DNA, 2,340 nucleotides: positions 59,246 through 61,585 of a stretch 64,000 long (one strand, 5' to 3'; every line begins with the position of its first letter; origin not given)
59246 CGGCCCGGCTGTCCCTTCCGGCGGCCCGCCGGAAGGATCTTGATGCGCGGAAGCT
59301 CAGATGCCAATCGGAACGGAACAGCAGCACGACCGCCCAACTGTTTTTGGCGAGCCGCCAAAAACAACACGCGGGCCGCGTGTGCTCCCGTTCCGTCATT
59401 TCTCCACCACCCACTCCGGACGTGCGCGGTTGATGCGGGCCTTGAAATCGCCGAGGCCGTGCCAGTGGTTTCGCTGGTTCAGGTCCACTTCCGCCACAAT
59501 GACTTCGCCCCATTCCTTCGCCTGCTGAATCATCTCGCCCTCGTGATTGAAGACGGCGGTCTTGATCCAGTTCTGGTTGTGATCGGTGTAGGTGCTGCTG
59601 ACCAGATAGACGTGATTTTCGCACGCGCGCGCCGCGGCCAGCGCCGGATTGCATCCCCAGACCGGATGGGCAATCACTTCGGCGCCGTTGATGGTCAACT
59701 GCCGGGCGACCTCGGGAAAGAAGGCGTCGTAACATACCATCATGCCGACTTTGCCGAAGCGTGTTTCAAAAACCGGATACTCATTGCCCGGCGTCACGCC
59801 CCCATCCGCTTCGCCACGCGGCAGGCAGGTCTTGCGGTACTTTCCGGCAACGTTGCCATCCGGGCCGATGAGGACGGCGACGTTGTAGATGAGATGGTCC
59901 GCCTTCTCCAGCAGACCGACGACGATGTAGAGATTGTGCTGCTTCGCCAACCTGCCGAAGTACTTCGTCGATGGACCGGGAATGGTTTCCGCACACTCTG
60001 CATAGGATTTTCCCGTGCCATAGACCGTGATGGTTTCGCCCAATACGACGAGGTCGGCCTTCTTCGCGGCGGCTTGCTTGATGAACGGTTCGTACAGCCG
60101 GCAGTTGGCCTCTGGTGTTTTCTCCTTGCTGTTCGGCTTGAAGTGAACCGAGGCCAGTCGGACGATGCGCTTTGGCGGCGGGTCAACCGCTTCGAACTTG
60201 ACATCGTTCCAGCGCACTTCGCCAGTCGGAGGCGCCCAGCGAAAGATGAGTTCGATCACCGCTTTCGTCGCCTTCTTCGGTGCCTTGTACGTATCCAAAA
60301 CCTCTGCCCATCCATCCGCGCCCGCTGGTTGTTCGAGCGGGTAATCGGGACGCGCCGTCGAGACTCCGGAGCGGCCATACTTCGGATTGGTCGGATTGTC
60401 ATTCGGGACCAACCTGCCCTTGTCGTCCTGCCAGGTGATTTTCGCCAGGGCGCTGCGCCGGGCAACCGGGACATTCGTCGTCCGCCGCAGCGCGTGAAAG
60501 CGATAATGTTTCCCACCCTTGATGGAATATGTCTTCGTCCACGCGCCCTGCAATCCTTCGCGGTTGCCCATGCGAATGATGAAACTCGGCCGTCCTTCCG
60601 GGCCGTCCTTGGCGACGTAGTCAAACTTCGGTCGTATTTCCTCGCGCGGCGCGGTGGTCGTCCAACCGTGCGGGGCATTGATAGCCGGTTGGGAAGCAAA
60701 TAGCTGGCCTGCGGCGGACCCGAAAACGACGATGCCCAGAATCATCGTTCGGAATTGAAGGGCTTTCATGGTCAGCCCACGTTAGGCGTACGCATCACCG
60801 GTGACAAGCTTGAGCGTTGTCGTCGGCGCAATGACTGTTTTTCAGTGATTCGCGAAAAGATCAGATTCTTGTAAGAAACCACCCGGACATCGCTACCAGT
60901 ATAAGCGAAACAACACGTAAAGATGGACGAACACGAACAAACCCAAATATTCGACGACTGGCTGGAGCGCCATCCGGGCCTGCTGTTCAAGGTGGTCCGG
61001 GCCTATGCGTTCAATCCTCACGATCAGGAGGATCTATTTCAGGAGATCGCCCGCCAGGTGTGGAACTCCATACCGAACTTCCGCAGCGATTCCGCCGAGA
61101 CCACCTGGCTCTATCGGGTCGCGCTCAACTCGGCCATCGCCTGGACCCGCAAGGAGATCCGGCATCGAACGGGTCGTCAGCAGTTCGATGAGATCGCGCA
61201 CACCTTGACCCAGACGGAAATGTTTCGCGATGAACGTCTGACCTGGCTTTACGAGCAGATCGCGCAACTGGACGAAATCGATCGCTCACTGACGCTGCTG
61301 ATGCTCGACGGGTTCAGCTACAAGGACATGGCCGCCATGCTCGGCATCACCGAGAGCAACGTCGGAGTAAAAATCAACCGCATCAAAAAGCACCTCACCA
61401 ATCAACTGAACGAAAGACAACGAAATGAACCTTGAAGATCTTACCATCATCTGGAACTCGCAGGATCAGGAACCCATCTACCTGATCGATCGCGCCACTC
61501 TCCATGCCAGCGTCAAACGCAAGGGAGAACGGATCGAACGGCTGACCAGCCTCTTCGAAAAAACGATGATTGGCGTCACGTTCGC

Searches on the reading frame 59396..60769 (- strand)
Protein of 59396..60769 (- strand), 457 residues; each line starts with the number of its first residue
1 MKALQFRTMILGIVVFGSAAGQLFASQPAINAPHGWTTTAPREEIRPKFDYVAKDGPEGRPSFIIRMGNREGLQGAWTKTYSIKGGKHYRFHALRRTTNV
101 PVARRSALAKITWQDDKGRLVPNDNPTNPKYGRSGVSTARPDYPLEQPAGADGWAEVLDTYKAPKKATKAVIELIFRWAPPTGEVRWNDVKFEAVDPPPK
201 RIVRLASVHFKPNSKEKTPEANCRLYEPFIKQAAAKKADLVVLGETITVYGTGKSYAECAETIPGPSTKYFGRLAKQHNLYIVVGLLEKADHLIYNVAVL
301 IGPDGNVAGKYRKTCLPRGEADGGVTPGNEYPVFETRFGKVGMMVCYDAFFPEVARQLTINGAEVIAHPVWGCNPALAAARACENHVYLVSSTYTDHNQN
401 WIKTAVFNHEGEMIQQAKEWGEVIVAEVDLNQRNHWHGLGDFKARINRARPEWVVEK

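Call 99: search_protein_families(library=pfam, proteins=[window:59396-60769:-], max_evalue=0.0001)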
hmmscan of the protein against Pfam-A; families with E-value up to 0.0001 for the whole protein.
window:59396-60769:- (457 aa): 1 family
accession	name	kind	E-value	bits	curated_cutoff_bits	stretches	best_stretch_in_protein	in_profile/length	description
PF00795.27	CN_hydrolase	-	1.3e-41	143.1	23.2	1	205-436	2-254/256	Carbon-nitrogen hydrolase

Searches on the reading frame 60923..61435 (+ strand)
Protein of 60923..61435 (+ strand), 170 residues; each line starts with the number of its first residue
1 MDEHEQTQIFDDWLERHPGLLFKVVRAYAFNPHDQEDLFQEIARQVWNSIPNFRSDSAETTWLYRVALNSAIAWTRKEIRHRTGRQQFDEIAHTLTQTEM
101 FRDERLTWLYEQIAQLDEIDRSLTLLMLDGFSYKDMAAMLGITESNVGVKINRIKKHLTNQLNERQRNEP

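Call 99: search_protein_families(library=pfam, proteins=[window:60923-61435:+], max_evalue=0.0001)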
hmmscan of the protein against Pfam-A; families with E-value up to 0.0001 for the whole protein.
window:60923-61435:+ (170 aa): 2 families
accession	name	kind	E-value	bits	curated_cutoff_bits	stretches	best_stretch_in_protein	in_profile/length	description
PF04542.20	Sigma70_r2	-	4.3e-12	46.1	24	1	15-78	3-68/71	Sigma-70 region 2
PF08281.18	Sigma70_r4_2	-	2.4e-10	40.3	25.7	1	108-158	3-54/54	Sigma-70, region 4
